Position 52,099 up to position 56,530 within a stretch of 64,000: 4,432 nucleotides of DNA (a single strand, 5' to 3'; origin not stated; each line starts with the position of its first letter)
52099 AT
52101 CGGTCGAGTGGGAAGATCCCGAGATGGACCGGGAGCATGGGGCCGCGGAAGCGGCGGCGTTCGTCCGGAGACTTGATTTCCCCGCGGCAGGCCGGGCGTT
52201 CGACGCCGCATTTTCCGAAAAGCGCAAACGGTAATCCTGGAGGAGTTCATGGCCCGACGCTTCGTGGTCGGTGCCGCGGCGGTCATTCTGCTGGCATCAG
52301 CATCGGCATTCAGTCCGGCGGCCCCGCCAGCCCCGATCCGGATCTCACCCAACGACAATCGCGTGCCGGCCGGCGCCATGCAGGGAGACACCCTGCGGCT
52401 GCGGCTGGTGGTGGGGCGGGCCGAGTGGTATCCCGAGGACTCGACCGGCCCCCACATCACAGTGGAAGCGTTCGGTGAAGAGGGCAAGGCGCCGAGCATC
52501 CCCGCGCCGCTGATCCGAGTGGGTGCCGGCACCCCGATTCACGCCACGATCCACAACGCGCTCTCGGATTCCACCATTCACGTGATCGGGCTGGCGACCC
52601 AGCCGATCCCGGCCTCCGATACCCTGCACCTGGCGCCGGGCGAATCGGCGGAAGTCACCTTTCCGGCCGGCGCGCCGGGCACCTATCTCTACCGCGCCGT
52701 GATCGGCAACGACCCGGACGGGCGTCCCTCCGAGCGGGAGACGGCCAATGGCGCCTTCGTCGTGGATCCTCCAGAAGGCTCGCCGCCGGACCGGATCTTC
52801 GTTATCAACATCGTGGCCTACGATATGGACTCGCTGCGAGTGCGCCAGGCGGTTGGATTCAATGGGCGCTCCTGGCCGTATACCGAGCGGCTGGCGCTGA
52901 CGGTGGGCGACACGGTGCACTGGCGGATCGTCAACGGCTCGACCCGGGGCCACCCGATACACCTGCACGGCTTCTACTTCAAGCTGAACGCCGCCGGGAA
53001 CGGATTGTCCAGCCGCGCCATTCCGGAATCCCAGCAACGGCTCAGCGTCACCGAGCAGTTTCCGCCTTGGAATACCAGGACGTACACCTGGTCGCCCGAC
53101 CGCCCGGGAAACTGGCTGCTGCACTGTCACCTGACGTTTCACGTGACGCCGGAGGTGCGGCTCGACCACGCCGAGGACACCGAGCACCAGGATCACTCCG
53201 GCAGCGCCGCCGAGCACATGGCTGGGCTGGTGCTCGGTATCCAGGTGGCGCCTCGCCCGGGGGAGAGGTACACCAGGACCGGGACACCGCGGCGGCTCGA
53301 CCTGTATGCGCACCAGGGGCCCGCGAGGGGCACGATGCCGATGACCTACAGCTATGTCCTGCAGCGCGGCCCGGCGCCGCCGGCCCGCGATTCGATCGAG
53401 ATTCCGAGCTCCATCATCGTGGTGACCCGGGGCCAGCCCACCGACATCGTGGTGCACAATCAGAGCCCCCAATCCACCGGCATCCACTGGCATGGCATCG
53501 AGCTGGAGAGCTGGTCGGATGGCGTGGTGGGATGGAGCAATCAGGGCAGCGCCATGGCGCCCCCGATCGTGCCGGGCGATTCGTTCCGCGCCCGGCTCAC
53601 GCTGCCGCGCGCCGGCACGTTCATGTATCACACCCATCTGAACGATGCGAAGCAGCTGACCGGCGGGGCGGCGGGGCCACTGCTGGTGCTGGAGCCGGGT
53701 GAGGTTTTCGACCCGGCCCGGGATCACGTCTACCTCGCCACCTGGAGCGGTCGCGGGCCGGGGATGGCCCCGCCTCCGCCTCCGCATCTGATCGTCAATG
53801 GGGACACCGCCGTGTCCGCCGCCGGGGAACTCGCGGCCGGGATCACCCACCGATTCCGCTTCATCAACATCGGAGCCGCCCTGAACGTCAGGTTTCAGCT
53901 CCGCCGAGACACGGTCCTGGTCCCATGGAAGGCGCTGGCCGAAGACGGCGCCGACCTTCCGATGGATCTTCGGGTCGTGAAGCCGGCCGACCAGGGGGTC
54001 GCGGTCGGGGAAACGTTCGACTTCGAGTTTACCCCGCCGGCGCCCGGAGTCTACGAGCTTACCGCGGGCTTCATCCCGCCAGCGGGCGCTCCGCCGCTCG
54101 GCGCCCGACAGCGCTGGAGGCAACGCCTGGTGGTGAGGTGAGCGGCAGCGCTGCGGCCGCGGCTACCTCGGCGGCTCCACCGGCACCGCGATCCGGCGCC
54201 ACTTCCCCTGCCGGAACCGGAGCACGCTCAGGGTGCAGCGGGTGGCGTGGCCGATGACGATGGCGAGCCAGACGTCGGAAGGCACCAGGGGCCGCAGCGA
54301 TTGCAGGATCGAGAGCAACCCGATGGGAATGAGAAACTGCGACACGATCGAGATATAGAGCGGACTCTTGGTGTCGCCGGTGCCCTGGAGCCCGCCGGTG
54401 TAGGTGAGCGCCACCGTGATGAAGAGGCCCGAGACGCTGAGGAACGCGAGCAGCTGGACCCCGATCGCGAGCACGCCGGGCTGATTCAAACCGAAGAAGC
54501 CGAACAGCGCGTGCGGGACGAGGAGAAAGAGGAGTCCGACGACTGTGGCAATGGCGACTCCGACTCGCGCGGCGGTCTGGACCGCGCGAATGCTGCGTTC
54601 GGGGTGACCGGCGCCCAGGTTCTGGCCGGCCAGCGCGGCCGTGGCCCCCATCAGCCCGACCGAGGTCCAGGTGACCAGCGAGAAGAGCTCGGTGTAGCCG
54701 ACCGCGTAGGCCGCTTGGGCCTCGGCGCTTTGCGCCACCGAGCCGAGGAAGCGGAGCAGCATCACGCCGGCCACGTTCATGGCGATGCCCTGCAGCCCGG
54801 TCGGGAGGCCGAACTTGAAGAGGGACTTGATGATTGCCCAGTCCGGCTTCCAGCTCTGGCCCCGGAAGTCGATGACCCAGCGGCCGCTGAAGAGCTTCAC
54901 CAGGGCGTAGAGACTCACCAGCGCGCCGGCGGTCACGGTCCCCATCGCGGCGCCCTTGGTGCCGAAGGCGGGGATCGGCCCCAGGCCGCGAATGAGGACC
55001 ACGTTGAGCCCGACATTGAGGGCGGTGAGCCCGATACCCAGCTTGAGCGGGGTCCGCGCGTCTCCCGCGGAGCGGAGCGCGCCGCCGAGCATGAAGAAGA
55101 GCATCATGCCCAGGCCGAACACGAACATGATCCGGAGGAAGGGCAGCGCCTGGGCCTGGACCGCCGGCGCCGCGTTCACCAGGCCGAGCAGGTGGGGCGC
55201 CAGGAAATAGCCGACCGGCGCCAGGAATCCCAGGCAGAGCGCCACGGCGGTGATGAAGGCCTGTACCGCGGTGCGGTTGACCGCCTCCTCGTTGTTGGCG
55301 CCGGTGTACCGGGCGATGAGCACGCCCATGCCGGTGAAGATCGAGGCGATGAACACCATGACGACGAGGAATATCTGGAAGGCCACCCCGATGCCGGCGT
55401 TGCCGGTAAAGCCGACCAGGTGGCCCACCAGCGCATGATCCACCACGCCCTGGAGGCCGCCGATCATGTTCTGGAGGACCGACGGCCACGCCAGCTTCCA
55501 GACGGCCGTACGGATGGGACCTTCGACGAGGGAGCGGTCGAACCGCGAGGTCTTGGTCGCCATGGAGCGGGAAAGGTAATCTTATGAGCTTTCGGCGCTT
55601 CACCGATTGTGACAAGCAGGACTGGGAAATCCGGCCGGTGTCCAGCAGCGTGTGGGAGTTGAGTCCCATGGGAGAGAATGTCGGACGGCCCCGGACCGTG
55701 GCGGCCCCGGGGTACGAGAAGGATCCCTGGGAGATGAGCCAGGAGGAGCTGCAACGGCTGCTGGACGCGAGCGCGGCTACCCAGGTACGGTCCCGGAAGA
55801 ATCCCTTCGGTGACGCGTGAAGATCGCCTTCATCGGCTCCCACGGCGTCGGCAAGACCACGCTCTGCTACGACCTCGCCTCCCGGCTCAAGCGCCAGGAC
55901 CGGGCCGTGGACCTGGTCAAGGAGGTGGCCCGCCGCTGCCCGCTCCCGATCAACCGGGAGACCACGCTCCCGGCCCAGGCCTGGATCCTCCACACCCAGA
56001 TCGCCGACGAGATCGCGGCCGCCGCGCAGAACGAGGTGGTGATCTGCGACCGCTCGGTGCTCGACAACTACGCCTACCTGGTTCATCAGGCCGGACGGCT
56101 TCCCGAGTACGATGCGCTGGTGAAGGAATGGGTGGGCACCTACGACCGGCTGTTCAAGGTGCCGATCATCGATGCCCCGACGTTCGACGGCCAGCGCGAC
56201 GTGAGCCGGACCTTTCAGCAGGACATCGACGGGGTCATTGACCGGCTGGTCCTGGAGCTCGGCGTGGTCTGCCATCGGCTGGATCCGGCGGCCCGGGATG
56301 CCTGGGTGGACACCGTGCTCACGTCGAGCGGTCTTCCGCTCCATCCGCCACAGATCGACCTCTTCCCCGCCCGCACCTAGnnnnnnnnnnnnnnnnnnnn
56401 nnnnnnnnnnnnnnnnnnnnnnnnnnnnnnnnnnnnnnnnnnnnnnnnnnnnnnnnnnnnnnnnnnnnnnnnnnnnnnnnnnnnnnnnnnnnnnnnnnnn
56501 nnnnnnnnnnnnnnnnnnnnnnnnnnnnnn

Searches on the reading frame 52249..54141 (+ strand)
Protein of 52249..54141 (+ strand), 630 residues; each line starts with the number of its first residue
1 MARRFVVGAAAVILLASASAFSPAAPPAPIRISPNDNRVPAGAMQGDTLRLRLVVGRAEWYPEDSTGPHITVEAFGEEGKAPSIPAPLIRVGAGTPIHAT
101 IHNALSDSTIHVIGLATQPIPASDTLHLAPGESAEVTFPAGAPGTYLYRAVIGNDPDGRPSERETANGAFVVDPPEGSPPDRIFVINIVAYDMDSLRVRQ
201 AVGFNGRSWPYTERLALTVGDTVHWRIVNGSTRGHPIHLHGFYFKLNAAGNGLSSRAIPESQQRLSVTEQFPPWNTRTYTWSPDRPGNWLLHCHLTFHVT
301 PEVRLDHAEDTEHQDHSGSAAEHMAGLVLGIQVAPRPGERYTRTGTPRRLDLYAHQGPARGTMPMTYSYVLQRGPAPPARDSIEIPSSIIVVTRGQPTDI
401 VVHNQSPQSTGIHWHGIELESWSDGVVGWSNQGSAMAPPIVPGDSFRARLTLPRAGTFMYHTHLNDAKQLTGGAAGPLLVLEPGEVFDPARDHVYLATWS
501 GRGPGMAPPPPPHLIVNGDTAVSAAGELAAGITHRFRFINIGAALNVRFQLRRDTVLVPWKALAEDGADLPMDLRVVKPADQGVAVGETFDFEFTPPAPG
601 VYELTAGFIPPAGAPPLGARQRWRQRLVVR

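Call 21: search_protein_families(library=pfam, proteins=[window:52249-54141:+], max_evalue=0.01)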
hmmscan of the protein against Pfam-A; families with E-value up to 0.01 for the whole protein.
window:52249-54141:+ (630 aa): 4 families
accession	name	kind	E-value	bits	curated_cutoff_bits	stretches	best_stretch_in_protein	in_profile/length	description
PF07732.21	Cu-oxidase_3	-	4.9e-27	94.8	21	2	385-482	24-116/119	Multicopper oxidase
PF07731.20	Cu-oxidase_2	-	2.3e-26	92.6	20.4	2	200-302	19-126/137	Multicopper oxidase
PF00394.28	Cu-oxidase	-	2.6e-07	31.3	21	0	501-551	26-85/157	Multicopper oxidase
PF13473.12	Cupredoxin_1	-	0.00042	20.7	27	0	126-149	68-91/104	Cupredoxin-like domain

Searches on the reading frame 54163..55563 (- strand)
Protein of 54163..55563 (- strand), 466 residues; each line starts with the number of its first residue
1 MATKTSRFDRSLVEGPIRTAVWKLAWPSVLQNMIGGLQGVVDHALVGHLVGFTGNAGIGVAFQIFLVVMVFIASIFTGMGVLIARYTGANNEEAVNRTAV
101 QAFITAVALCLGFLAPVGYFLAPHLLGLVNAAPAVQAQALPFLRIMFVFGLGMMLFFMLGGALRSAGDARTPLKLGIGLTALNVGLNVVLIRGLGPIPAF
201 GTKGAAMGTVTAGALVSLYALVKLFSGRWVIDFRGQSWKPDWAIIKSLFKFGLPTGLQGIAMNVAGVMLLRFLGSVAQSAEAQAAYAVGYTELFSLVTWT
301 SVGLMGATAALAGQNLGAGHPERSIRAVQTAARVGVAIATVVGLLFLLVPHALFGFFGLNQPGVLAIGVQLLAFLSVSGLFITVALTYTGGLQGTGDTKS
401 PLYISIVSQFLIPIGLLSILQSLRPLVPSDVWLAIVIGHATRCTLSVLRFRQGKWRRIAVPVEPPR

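Call 21: search_protein_families(library=pfam, proteins=[window:54163-55563:-], max_evalue=0.01)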
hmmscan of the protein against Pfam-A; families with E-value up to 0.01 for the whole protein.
window:54163-55563:- (466 aa): 1 family
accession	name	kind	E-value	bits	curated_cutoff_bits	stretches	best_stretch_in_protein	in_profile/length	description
PF01554.23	MatE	-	4e-39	134.3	24.9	2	27-188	1-160/161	MatE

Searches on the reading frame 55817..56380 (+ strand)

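Call 21: search_protein_families(library=pfam, proteins=[window:55817-56380:+], max_evalue=0.01)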
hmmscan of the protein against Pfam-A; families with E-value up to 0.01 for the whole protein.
window:55817-56380:+ (187 aa): 5 families
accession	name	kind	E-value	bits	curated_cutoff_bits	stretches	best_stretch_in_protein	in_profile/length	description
PF13521.12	AAA_28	-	2.2e-16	61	27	1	2-155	1-156/164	AAA domain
PF02223.23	Thymidylate_kin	-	0.00022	21.4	27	0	7-36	3-32/185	Thymidylate kinase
PF00448.28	SRP54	-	0.0006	20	22.7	1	3-34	4-35/196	SRP54-type protein, GTPase domain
PF13238.12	AAA_18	-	0.00076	20.4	29.4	1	3-36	1-34/128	AAA domain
PF13191.12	AAA_16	-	0.007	17.3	32.6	1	7-69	31-90/167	AAA ATPase domain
